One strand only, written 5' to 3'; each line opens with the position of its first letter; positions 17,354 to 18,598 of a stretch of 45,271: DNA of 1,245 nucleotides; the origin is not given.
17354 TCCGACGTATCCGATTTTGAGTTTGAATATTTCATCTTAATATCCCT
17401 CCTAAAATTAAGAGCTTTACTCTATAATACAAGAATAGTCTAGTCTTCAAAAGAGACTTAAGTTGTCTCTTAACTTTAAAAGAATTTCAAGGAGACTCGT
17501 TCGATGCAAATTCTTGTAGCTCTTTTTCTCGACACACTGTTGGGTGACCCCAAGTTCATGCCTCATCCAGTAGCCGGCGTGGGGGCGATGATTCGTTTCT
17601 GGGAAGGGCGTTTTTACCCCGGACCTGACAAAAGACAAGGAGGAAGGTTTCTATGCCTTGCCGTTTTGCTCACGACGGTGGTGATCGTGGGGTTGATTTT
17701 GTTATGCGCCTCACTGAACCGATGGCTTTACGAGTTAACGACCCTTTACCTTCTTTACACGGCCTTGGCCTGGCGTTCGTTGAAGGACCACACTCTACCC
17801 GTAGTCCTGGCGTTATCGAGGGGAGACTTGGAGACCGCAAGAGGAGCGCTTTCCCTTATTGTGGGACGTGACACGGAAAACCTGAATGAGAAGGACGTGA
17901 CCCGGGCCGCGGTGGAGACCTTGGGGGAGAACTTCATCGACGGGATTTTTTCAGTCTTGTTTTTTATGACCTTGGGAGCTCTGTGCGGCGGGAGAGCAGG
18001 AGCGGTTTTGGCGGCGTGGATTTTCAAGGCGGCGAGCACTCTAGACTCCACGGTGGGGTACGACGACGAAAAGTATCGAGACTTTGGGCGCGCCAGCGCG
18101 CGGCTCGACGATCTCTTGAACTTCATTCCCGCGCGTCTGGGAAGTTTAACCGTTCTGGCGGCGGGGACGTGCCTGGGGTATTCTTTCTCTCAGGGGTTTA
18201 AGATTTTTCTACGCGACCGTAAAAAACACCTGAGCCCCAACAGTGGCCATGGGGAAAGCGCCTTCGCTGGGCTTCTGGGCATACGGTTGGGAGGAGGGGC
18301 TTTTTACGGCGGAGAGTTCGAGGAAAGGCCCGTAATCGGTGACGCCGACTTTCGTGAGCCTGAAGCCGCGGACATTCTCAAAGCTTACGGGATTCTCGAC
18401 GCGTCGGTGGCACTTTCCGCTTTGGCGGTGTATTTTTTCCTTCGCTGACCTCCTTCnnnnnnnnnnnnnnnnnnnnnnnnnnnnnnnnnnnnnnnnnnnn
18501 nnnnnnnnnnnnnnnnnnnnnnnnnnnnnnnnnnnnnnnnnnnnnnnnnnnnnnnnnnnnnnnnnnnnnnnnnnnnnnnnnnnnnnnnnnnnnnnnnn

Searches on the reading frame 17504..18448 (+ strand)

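Call 25: search_protein_families(library=pfam, proteins=[window:17504-18448:+], max_evalue=0.0001)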
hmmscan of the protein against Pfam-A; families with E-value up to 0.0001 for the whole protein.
window:17504-18448:+ (314 aa): 1 family
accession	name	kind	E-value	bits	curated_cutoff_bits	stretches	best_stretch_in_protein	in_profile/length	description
PF03186.18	CobD_Cbib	-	1.8e-89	300.2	34.4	1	3-295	1-279/282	CobD/Cbib protein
